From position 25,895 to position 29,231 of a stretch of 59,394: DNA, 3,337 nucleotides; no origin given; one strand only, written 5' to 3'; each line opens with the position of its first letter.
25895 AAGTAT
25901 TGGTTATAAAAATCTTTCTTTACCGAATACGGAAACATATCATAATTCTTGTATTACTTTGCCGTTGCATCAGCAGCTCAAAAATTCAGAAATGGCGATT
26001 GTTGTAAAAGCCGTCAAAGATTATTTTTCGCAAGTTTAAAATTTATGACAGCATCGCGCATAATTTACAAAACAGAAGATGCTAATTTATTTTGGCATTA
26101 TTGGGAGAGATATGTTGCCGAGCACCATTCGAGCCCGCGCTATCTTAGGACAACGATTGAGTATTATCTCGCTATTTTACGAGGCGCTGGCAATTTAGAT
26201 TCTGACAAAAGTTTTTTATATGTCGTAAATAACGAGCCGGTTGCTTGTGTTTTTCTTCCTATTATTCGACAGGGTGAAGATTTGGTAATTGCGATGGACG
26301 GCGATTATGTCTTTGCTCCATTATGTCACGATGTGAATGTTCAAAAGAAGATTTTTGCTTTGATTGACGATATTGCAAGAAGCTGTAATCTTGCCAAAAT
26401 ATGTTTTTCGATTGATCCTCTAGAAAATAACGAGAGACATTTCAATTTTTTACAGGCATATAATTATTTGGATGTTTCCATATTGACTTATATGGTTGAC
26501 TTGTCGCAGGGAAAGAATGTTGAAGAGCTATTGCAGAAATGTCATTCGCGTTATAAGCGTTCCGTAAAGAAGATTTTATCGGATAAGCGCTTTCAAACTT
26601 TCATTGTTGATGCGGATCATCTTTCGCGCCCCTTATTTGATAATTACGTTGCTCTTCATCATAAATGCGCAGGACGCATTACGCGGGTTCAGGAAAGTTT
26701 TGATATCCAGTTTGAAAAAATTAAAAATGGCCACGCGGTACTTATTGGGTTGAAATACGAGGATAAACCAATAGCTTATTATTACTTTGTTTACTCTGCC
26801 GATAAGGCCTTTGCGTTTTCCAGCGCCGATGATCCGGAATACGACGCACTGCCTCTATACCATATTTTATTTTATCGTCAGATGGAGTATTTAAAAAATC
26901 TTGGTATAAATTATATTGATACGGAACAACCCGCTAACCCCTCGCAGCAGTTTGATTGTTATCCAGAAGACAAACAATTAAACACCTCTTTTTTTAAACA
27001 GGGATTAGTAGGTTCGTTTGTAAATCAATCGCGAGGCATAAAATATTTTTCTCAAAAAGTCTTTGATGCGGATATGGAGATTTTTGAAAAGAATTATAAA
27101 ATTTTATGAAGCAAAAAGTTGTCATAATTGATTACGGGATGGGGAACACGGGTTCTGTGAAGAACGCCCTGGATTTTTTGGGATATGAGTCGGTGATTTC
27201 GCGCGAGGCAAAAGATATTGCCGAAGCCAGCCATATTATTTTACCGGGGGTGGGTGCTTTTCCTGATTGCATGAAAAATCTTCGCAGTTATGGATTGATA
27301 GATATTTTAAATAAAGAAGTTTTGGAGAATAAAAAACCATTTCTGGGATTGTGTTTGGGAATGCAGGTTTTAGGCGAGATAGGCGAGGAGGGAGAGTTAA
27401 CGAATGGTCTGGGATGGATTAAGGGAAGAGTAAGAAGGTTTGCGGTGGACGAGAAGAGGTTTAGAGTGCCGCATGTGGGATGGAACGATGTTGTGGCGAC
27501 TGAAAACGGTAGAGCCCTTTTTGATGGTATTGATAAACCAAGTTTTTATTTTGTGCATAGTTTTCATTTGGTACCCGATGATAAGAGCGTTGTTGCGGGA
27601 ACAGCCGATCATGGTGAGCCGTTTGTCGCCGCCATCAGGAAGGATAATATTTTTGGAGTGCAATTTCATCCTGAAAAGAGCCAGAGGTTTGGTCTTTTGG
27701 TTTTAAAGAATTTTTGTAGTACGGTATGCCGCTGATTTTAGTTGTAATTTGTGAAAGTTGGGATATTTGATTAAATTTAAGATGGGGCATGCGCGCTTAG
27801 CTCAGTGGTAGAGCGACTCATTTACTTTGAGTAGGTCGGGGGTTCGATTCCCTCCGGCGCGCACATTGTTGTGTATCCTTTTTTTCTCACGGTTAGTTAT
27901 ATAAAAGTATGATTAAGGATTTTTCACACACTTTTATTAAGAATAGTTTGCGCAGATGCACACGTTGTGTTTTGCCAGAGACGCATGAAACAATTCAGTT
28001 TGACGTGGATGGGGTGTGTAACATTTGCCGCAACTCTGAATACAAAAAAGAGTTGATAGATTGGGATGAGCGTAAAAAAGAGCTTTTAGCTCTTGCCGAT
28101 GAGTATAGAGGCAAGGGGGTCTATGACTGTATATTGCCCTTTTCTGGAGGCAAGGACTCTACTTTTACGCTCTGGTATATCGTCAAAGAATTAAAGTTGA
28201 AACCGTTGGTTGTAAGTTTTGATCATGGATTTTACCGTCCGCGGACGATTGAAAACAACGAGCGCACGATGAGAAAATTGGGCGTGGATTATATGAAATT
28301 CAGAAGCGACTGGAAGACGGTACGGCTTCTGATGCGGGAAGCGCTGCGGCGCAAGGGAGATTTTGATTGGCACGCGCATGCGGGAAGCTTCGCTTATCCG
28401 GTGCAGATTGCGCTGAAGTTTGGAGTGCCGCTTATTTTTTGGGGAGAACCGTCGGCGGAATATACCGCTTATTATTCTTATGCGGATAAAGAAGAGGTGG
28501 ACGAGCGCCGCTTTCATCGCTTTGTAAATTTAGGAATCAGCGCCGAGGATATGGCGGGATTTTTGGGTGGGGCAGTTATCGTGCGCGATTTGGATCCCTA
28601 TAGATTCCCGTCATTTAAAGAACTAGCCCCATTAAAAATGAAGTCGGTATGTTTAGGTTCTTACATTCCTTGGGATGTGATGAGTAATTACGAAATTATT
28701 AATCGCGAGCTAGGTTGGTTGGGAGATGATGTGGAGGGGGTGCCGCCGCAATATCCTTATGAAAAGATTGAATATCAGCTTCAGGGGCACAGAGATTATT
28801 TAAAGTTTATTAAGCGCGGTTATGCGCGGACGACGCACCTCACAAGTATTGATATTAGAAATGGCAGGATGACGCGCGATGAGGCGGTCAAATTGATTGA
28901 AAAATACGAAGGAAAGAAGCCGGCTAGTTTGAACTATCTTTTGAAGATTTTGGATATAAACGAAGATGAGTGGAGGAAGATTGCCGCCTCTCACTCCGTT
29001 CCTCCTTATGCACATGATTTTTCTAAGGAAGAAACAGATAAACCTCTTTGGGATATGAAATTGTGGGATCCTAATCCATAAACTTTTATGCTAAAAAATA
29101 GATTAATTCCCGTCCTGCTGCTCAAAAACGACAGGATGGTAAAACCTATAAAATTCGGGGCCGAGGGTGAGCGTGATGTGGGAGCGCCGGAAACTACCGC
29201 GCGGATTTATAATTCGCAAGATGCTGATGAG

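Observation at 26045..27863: Atypical tRNA-Val beside a Fem-like transferase inside a sugar operon: possible dedicated aminoacyl donor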

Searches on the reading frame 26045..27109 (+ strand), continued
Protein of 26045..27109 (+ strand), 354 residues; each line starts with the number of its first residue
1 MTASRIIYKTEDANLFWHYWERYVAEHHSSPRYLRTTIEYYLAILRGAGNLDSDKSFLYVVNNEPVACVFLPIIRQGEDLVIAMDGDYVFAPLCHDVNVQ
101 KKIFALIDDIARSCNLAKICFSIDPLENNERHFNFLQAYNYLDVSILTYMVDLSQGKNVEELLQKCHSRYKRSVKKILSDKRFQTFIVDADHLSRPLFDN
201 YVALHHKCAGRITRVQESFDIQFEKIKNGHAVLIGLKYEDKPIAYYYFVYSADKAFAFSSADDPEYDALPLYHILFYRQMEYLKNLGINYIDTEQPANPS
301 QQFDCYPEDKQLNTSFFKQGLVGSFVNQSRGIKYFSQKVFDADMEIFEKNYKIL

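Call 43: search_protein_families(library=pfam, alignment_id=A2, max_evalue=1)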
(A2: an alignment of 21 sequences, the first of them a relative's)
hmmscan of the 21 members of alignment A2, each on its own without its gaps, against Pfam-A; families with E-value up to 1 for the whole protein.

A. member 1, P0001 (354 aa): 1 family
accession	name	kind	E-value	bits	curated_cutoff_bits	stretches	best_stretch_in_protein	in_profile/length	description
PF13480.13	Acetyltransf_6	-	2.3e-06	28.2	22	1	220-292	60-133/143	Acetyltransferase (GNAT) domain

B. families by the number of members that match (of 21 scanned): 17 families
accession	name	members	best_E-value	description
PF13480.13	Acetyltransf_6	21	2.1e-09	Acetyltransferase (GNAT) domain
PF03435.24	Sacchrp_dh_NADP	2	0.2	Saccharopine dehydrogenase NADP binding domain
PF00583.31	Acetyltransf_1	1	0.0017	Acetyltransferase (GNAT) family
PF02388.22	FemAB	1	0.041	FemAB family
PF13680.12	DUF4152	1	0.047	Protein of unknown function (DUF4152)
PF06437.16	ISN1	1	0.052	IMP-specific 5'-nucleotidase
PF14186.12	Aida_C2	1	0.053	Axin interactor dorsalisation-associated protein, C-terminal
PF09869.16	KH_DUF2096_C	1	0.08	DUF2096 C-terminal KH-like domain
PF11208.13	DUF2992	1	0.083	Protein of unknown function (DUF2992)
PF06268.19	Fascin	1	0.099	Fascin domain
PF03324.19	Herpes_HEPA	1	0.1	Herpesvirus DNA helicase/primase complex associated protein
PF17989.7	ALP_N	1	0.12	Actin like proteins N terminal domain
PF08350.17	FilR1_middle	1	0.12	Methanogenesis regulatory protein FilR1, middle domain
PF14666.11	RICTOR_M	1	0.13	Rapamycin-insensitive companion of mTOR, middle domain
PF05075.19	DUF684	1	0.19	Protein of unknown function (DUF684)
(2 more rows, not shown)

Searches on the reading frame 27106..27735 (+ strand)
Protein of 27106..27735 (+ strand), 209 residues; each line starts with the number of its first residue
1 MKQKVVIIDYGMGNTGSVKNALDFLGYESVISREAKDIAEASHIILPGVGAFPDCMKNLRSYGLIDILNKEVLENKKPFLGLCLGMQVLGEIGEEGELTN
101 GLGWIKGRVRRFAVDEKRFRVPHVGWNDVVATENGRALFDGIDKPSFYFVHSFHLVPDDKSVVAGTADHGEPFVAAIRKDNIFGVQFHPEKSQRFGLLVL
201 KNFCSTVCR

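Call 6: search_protein_families(library=pfam, proteins=[window:27106-27735:+], max_evalue=0.01)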
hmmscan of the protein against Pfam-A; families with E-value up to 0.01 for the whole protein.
window:27106-27735:+ (209 aa): 4 families
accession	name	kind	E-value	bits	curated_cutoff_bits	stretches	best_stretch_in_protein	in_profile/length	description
PF00117.34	GATase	-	2.9e-20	73.2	22.8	1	6-203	1-186/190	Glutamine amidotransferase class-I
PF01174.25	SNO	-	7.3e-08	32.9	27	1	20-193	13-173/188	SNO glutamine amidotransferase family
PF07722.19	Peptidase_C26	-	2.6e-06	27.8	20.5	1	68-190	97-219/219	Peptidase C26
PF07685.20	GATase_3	-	0.0015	18.6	27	1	31-106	29-112/196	CobB/CobQ-like glutamine amidotransferase domain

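Call 69: search_protein_families(library=ncbifam, proteins=[window:27106-27735:+], max_evalue=1e-10)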
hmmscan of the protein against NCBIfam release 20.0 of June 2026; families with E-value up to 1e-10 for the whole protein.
window:27106-27735:+ (209 aa): 3 families
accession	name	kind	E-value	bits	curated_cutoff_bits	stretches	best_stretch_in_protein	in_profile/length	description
TIGR01855.1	IMP_synth_hisH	equivalog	2.7e-69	232.9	105.4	1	5-205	1-197/198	imidazole glycerol phosphate synthase subunit HisH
NF010608.0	PRK14004.1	equivalog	4e-47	160.6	216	1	5-205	2-208/210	imidazole glycerol phosphate synthase subunit HisH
TIGR00888.1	guaA_Nterm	equivalog_domain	2e-11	43.7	172.15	0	137-209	111-186/188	glutamine-hydrolyzing GMP synthase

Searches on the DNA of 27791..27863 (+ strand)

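Call 52: search_dna_similar(query=window:27791-27863:+, collection=phages, mode=distant, max_evalue=0.01, max_rows=15)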
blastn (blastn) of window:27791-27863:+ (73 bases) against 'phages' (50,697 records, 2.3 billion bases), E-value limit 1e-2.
Records with a match: 1018; places in all: 1035; records where one place covers at least 80% of the query: 97.
Best place of each record, by identity: 95-99% 1; 90-95% 96; 80-90% 541; 60-80% 380.
By first word of the organism name: Escherichia 321; Synechococcus 233; Mycobacterium 102; Shigella 62; Streptomyces 53; Cyanophage 46; Enterobacteria 32; Klebsiella 27; Yersinia 24; Salmonella 14; and 28 more.
By host as written in the record: - 205; Escherichia coli 154; Mycobacterium smegmatis mc2 155 67; Synechococcus 64; Synechococcus sp. 31; Synechococcus sp. WH7803 23; Escherichia coli B 23; Shigella sp. 19; and 194 more.
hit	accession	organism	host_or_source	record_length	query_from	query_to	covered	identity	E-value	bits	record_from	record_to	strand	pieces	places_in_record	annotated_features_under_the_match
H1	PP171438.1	Streptomyces phage Ankus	soil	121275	1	73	100%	77.0%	7e-6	55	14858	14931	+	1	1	record has no annotation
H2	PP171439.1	Streptomyces phage Byblos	soil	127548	1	73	100%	77.0%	7e-6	55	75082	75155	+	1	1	record has no annotation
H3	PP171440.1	Streptomyces phage DekoNeimoidia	soil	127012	1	73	100%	77.0%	7e-6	55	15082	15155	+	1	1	record has no annotation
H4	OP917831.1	Synechococcus phage S-M1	Synechococcus sp. WH 7803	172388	3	64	85%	88.7%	5e-14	82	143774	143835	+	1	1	tRNA-Val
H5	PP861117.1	Synechococcus phage QB2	Synechococcus sp. MW02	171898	3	64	85%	88.7%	5e-14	82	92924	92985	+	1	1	tRNA-Val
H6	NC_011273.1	Mycobacterium phage Myrna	Mycobacterium smegmatis str. MC2 155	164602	1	67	92%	78.6%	9e-5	51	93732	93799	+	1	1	156: tRNA-Lys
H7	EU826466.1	Mycobacterium phage Myrna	Mycobacterium sp.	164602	1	67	92%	78.6%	9e-5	51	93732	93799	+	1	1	156: tRNA-Lys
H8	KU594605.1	Cyanophage S-RIM50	Synechococcus sp.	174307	3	64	85%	83.9%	3e-10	68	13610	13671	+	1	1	tRNA-Val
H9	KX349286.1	Synechococcus phage S-RIM8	Synechococcus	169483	3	64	85%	83.9%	3e-10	68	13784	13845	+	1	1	tRNA-Val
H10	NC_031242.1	Cyanophage S-RIM50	Synechococcus sp.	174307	3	64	85%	83.9%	3e-10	68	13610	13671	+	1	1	tRNA-Val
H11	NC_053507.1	Mycobacterium phage Finemlucis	Mycobacterium smegmatis mc#155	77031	2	64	86%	81.8%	7e-6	54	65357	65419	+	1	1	113: tRNA-Lys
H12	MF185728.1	Mycobacterium phage Finemlucis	Mycobacterium smegmatis mc#155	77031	2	64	86%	81.8%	7e-6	54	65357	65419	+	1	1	113: tRNA-Lys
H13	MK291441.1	Paracoccus phage vB_PbeS_Pben1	Paracoccus bengalensis DSM 17099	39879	8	68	84%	83.6%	1e-9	66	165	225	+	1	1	tRNA-Val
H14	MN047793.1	Xanthomonas phage Xoo-sp13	Xanthomonas oryzae pv. oryzae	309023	4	64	84%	83.6%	1e-9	66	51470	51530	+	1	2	none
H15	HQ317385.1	Synechococcus phage S-RIM8 A.HR5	Synechococcus sp. WH7803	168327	3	64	85%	82.3%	1e-8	64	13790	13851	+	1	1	tRNA-Val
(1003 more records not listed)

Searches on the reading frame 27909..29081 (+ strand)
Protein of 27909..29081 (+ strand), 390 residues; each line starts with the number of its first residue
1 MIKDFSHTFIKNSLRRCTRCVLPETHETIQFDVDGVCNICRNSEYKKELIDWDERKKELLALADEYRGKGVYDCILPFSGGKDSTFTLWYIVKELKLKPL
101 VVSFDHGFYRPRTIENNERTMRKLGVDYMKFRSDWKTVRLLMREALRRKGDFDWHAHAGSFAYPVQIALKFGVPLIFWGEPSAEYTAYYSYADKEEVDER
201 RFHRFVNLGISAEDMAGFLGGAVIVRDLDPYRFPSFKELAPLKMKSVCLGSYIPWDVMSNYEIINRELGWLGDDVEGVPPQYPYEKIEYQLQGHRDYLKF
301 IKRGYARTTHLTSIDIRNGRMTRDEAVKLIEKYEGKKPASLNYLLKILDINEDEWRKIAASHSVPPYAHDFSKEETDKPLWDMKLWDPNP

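Call 6: search_protein_families(library=pfam, proteins=[window:27909-29081:+], max_evalue=0.01)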
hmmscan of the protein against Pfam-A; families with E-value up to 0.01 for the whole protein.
window:27909-29081:+ (390 aa): 3 families
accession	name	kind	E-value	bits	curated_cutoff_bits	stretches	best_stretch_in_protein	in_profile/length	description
PF22746.1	SHOCT-like_DUF2089-C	-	0.0043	17.1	27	1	316-337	10-31/32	SHOCT-like domain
PF01507.26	PAPS_reduct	-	0.0046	17.4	22.5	1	74-134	2-60/175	Phosphoadenosine phosphosulfate reductase domain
PF06508.19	QueC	-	0.0069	16.3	22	0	74-146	2-71/210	Queuosine biosynthesis protein QueC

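Call 26: search_protein_families(library=ncbifam, proteins=[window:27909-29081:+], max_evalue=0.01)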
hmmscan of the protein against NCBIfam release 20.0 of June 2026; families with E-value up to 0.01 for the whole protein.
window:27909-29081:+ (390 aa): 4 families
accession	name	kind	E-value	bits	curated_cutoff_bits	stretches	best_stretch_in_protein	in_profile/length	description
TIGR03573.1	WbuX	subfamily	2.8e-105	352.6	203.2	1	16-359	3-343/344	N-acetyl sugar amidotransferase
NF006351.0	PRK08576.1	equivalog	0.00041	19.1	290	1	69-130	235-292/436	hypothetical protein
TIGR00364.1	TIGR00364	equivalog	0.0026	17.3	150.3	1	74-147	1-71/201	7-cyano-7-deazaguanine synthase QueC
NF010367.0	PRK13795.1-2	equivalog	0.0084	14.6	456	0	55-134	226-304/584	hypothetical protein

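Call 42: find_homologous_proteins(query=window:27909-29078:+, max_evalue=1e-60)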
Query window:27909-29078:+ (390 aa): 4928 proteins with E <= 1e-60 among 8000 candidates; the best 120 are listed.
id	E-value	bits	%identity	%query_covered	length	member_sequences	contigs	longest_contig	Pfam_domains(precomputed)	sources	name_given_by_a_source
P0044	8.8e-272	919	100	100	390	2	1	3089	-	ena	-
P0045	1.0e-209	715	78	99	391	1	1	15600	-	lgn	-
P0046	2.2e-209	714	77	100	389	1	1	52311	-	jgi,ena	-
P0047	5.6e-209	712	77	100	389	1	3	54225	-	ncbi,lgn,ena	ncbi:MAG TPA: N-acetyl sugar amidotransferase [Candidatus Paceibacterota bacterium]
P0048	5.5e-208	709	74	100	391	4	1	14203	-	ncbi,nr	ncbi:MAG: N-acetyl sugar amidotransferase [Candidatus Wildermuthbacteria bacterium]|nr:N-acetyl suga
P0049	1.1e-207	708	76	100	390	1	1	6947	-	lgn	-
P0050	1.3e-207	708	77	99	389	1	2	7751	-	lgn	-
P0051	4.6e-207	706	75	100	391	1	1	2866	-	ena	-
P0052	5.3e-207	706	77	100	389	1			-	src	-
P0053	6.9e-207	705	75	99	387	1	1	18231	-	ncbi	-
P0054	2.9e-206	703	76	100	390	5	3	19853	-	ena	-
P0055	4.8e-206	703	74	100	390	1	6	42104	-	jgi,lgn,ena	-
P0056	1.1e-205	701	76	99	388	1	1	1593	-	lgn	-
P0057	1.1e-205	701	74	100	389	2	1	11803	-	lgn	-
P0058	3.7e-204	696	72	100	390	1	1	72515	-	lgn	-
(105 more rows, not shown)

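Call 44: find_encoding_contigs(protein=P0044, flank=10000, max_places=6)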
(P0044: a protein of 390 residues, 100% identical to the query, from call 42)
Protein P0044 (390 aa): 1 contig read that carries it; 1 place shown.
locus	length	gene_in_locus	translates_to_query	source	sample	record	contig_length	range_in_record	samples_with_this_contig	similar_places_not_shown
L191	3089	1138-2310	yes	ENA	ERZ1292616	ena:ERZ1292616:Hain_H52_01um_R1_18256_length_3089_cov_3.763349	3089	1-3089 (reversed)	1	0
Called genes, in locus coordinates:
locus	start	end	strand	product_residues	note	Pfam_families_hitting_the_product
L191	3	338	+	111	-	?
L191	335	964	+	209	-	PF00117:GATase, PF01174:SNO (weak), PF07722:Peptidase_C26 (weak)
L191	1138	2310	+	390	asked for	-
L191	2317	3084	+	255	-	PF00977:His_biosynth, PF00478:IMPDH (faint), PF05690:ThiG (faint), PF01180:DHO_dh (faint), PF01207:Dus (faint), PF02581:TMP-TENI (faint), PF04309:G3P_antiterm (faint), PF03060:NMO (weak)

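Call 45: find_encoding_contigs(protein=P0045, flank=6000, max_places=3)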
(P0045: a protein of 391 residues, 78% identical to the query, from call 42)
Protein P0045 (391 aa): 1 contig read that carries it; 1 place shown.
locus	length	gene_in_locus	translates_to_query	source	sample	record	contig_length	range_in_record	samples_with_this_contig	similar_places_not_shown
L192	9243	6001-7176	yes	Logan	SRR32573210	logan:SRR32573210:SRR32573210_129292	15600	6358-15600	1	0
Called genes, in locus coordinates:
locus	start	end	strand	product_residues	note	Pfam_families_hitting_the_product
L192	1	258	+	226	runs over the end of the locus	PF13561:adh_short_C2, PF00106:adh_short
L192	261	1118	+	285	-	PF02522:Antibiotic_NAT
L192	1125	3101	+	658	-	PF07021:MetW (weak), PF13489:Methyltransf_23, PF08241:Methyltransf_11, PF08242:Methyltransf_12 (faint), PF13847:Methyltransf_31 (weak), PF16254:DUF4910, PF09940:DUF2172, PF16221:HTH_47, +1 more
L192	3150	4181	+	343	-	PF00106:adh_short (weak), PF04321:RmlD_sub_bind, PF05368:NmrA (weak), PF01073:3Beta_HSD, PF01370:Epimerase, PF02719:Polysacc_synt_2, PF13460:NAD_binding_10, PF16363:GDP_Man_Dehyd, +2 more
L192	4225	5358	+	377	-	PF01276:OKR_DC_1 (weak), PF01041:DegT_DnrJ_EryC1, PF01212:Beta_elim_lyase, PF00266:Aminotran_5 (weak), PF01053:Cys_Met_Meta_PP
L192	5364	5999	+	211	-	PF00117:GATase, PF01174:SNO (faint), PF07722:Peptidase_C26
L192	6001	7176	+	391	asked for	-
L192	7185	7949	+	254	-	PF00977:His_biosynth, PF02581:TMP-TENI (faint), PF03060:NMO (faint), PF01180:DHO_dh (faint), PF01207:Dus (faint)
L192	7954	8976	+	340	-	PF02911:Formyl_trans_C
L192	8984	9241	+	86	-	?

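Call 46: find_encoding_contigs(protein=P0046, flank=6000, max_places=3)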
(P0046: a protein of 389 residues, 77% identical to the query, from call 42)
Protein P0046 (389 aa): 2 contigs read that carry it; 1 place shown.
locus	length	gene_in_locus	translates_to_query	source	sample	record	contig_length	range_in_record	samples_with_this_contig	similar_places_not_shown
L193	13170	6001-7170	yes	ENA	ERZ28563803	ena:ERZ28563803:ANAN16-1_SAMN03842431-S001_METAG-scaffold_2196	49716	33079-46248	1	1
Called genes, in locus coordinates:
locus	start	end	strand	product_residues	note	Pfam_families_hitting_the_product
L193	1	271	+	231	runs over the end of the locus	PF08659:KR (faint), PF13460:NAD_binding_10 (faint), PF00106:adh_short, PF13561:adh_short_C2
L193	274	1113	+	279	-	PF02522:Antibiotic_NAT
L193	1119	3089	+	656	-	PF13489:Methyltransf_23, PF07021:MetW (weak), PF08241:Methyltransf_11, PF08242:Methyltransf_12, PF13847:Methyltransf_31, PF16254:DUF4910, PF09940:DUF2172, PF16221:HTH_47, +1 more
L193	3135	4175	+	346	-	PF00106:adh_short, PF04321:RmlD_sub_bind, PF05368:NmrA, PF01073:3Beta_HSD, PF01370:Epimerase, PF02719:Polysacc_synt_2, PF07993:NAD_binding_4, PF13460:NAD_binding_10, +3 more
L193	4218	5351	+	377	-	PF00155:Aminotran_1_2 (weak), PF01041:DegT_DnrJ_EryC1, PF01053:Cys_Met_Meta_PP, PF01212:Beta_elim_lyase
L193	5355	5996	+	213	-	PF00117:GATase, PF01174:SNO (faint), PF07685:GATase_3 (weak), PF07722:Peptidase_C26 (faint)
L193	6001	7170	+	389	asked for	-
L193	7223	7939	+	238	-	PF00977:His_biosynth, PF01180:DHO_dh (faint), PF02581:TMP-TENI (faint), PF00478:IMPDH (faint), PF01207:Dus (faint), PF04309:G3P_antiterm (faint), PF03060:NMO (weak)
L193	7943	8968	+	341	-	PF02911:Formyl_trans_C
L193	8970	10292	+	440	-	PF16254:DUF4910, PF09940:DUF2172, PF04389:Peptidase_M28 (weak)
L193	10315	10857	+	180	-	PF13302:Acetyltransf_3, PF13420:Acetyltransf_4, PF13523:Acetyltransf_8 (weak), PF00583:Acetyltransf_1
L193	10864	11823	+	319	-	PF01408:GFO_IDH_MocA, PF02894:GFO_IDH_MocA_C, PF22725:GFO_IDH_MocA_C3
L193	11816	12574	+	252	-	PF02348:CTP_transf_3, PF12804:NTP_transf_3 (weak)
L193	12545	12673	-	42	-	-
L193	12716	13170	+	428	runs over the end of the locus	PF00202:Aminotran_3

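Call 47: find_encoding_contigs(protein=P0047, flank=6000, max_places=3)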
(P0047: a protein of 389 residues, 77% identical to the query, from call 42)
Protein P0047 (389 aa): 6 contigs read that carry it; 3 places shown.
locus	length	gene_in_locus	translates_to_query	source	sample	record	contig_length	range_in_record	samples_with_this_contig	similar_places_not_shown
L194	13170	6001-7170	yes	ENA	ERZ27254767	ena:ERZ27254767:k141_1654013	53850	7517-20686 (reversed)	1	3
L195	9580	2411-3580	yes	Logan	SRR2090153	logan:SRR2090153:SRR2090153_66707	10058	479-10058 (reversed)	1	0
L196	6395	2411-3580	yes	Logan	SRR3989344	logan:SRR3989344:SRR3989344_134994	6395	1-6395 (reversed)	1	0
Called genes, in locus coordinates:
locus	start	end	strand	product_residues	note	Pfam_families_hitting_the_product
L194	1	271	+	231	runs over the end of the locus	PF08659:KR (faint), PF13460:NAD_binding_10 (faint), PF00106:adh_short, PF13561:adh_short_C2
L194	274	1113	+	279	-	PF02522:Antibiotic_NAT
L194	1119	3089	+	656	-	PF13489:Methyltransf_23, PF07021:MetW (weak), PF08241:Methyltransf_11, PF08242:Methyltransf_12, PF13847:Methyltransf_31, PF16254:DUF4910, PF09940:DUF2172, PF16221:HTH_47, +1 more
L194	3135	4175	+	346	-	PF00106:adh_short, PF04321:RmlD_sub_bind, PF05368:NmrA, PF01073:3Beta_HSD, PF01370:Epimerase, PF02719:Polysacc_synt_2, PF07993:NAD_binding_4, PF13460:NAD_binding_10, +3 more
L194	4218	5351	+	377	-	PF00155:Aminotran_1_2 (weak), PF01041:DegT_DnrJ_EryC1, PF01053:Cys_Met_Meta_PP, PF01212:Beta_elim_lyase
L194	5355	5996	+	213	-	PF00117:GATase, PF01174:SNO (faint), PF07685:GATase_3 (weak), PF07722:Peptidase_C26 (faint)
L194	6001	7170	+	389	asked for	-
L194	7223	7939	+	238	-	PF00977:His_biosynth, PF01180:DHO_dh (faint), PF02581:TMP-TENI (faint), PF00478:IMPDH (faint), PF01207:Dus (faint), PF04309:G3P_antiterm (faint), PF03060:NMO (weak)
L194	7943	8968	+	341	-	PF02911:Formyl_trans_C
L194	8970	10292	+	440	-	PF16254:DUF4910, PF09940:DUF2172, PF04389:Peptidase_M28 (weak)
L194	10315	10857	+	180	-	PF13302:Acetyltransf_3, PF13420:Acetyltransf_4, PF13523:Acetyltransf_8 (weak), PF00583:Acetyltransf_1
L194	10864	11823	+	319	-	PF01408:GFO_IDH_MocA, PF02894:GFO_IDH_MocA_C, PF22725:GFO_IDH_MocA_C3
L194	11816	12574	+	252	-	PF02348:CTP_transf_3, PF12804:NTP_transf_3 (weak)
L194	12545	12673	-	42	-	-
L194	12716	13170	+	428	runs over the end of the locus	PF00202:Aminotran_3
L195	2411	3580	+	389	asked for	-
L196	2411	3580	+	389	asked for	-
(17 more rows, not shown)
